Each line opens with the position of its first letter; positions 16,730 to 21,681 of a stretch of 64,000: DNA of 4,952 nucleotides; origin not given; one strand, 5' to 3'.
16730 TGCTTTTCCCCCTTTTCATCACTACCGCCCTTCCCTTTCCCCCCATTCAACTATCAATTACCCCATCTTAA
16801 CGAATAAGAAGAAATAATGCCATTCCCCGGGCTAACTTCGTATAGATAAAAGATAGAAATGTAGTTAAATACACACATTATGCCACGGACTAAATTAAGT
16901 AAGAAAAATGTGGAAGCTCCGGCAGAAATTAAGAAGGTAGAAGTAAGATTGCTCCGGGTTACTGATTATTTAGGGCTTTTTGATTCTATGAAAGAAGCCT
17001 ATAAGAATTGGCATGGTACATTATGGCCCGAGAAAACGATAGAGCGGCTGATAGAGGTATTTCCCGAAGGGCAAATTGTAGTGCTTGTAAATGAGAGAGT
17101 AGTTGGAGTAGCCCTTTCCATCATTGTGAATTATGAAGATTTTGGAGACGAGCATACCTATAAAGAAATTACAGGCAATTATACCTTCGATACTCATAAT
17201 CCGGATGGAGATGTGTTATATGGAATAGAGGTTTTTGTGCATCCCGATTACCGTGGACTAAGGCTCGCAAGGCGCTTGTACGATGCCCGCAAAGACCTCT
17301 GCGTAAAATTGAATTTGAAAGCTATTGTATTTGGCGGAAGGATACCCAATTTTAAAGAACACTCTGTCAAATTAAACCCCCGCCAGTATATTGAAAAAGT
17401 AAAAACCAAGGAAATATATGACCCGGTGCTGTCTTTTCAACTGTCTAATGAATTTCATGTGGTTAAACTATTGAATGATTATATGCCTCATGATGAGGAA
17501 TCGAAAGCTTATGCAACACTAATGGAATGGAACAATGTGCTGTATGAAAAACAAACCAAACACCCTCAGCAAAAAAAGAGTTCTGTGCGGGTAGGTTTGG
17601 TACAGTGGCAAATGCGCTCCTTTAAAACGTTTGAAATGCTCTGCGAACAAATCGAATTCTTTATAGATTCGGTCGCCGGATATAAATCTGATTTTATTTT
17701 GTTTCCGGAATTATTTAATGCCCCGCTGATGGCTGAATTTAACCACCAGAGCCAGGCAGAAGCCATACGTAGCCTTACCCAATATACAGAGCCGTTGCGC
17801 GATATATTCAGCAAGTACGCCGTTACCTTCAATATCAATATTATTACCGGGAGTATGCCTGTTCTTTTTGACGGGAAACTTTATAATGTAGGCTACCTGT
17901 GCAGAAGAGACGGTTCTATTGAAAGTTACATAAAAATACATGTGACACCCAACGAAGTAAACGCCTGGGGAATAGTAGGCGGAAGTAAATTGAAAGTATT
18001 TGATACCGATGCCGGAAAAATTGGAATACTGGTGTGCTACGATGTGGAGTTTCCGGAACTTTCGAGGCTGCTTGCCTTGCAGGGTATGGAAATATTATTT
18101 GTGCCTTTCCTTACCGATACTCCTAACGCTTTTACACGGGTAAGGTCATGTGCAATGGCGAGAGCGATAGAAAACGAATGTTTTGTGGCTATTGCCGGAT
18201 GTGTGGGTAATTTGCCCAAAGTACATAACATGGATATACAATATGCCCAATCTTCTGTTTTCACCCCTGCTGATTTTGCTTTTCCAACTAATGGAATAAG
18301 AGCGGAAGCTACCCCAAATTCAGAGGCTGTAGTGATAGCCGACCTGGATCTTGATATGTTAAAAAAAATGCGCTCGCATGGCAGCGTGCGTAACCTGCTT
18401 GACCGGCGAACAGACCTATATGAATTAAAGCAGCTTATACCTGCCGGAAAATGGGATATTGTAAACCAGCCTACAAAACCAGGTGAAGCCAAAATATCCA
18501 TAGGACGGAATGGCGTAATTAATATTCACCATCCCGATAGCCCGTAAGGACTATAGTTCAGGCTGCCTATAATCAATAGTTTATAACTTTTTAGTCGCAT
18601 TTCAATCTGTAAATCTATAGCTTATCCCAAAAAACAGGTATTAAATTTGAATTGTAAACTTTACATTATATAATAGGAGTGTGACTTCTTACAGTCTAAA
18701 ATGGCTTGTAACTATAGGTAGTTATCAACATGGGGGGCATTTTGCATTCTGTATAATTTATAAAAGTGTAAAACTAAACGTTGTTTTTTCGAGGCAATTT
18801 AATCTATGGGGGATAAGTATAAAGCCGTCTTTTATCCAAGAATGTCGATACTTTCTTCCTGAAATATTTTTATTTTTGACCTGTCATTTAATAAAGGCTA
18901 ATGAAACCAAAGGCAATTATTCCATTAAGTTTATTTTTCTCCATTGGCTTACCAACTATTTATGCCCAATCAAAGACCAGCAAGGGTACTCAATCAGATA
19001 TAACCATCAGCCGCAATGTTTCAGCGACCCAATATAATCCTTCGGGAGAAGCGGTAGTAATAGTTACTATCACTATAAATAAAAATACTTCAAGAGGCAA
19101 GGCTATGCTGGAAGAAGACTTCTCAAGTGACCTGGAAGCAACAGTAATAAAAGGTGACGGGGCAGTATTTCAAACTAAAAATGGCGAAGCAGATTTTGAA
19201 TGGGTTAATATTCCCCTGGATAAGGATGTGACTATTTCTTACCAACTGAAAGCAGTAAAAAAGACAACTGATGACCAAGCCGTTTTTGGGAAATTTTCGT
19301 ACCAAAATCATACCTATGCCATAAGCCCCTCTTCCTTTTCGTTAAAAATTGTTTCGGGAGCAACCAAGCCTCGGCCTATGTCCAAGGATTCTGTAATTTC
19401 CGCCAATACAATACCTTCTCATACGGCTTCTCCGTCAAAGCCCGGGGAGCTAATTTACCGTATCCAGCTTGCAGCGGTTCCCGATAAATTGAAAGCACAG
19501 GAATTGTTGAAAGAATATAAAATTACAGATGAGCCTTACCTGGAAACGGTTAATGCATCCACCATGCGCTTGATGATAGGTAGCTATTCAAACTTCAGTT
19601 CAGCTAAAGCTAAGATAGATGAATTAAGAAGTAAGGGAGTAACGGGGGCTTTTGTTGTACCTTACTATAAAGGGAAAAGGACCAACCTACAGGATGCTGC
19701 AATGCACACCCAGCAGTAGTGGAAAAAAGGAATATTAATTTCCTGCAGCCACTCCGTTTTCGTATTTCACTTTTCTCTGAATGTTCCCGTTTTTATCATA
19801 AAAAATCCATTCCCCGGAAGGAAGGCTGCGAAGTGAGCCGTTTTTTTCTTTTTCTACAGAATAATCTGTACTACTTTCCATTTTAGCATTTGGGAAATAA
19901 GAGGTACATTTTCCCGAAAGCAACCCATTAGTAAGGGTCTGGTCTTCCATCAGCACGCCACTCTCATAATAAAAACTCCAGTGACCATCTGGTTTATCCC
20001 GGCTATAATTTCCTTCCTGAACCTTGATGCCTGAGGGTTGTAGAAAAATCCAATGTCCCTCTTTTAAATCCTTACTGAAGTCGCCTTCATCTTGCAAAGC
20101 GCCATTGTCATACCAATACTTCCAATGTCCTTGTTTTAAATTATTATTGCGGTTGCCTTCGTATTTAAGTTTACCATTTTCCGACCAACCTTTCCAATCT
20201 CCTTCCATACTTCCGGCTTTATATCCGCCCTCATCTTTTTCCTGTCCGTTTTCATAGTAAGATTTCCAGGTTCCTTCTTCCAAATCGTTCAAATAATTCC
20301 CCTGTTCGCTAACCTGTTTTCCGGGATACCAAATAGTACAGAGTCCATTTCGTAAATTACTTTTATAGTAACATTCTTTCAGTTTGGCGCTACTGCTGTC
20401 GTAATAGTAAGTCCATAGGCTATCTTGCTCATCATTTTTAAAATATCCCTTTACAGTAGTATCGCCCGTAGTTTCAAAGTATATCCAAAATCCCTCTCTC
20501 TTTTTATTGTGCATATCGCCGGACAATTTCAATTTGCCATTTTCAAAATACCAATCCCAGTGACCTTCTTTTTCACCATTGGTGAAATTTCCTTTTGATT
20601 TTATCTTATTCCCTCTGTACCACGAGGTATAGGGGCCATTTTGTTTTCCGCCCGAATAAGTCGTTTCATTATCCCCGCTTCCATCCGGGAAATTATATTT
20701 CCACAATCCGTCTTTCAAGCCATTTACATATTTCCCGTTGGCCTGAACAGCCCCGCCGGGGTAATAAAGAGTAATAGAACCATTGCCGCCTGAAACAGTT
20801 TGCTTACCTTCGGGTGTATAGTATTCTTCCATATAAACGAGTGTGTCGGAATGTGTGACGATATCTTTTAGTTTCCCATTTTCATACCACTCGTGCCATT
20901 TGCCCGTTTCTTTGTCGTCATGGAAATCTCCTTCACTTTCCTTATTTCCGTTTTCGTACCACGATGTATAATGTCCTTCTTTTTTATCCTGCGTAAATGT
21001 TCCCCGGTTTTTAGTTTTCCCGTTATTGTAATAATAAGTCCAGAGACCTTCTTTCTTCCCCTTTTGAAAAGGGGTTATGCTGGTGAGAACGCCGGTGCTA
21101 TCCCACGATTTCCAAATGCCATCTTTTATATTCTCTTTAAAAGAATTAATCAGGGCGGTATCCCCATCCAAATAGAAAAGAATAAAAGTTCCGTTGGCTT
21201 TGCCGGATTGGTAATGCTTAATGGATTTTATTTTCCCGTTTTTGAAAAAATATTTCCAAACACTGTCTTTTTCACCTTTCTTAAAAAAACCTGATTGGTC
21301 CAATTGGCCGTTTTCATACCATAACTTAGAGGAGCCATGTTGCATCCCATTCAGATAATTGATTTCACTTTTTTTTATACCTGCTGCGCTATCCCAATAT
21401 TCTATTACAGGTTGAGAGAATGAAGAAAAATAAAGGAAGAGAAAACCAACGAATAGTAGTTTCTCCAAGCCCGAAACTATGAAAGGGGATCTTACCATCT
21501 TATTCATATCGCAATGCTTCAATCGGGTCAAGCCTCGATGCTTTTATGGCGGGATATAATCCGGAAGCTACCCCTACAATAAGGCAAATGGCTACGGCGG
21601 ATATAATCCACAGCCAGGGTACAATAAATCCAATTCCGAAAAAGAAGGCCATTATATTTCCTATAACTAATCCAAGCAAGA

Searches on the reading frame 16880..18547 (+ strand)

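Call 9: search_protein_families(library=pfam, proteins=[window:16880-18547:+], max_evalue=0.01)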
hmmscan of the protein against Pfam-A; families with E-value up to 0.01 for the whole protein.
window:16880-18547:+ (555 aa): 3 families
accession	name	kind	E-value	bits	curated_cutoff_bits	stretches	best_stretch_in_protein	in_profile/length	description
PF00795.27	CN_hydrolase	-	2e-33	116.2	23.2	1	237-498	1-255/256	Carbon-nitrogen hydrolase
PF00583.31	Acetyltransf_1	-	2.6e-07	31.4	20.7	1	36-157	3-104/116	Acetyltransferase (GNAT) family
PF13508.13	Acetyltransf_7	-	0.0025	18.6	27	1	99-136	16-52/84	Acetyltransferase (GNAT) domain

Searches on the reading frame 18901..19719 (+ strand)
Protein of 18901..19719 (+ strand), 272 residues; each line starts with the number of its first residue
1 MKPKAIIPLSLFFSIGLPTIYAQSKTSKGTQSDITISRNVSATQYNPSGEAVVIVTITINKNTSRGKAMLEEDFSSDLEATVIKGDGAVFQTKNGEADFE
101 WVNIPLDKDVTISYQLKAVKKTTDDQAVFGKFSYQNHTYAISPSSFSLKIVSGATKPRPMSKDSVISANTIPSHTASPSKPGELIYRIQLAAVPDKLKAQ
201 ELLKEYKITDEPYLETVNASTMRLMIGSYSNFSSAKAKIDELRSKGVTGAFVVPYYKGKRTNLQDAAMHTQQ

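Call 9: search_protein_families(library=pfam, proteins=[window:18901-19719:+], max_evalue=0.01)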
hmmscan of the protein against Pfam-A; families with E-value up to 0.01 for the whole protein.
window:18901-19719:+ (272 aa): 1 family
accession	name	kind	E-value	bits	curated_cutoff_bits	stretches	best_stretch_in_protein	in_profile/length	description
PF05036.18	SPOR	-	4.9e-06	27.2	21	1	186-253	5-75/76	SPOR domain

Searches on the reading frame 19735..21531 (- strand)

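Call 9: search_protein_families(library=pfam, proteins=[window:19735-21531:-], max_evalue=0.01)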
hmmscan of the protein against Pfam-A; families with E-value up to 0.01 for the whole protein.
window:19735-21531:- (598 aa): 1 family
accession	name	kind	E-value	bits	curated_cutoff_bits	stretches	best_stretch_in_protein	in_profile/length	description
PF07661.19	MORN_2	-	7.4e-40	130.7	29.6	2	442-463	1-22/22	MORN repeat variant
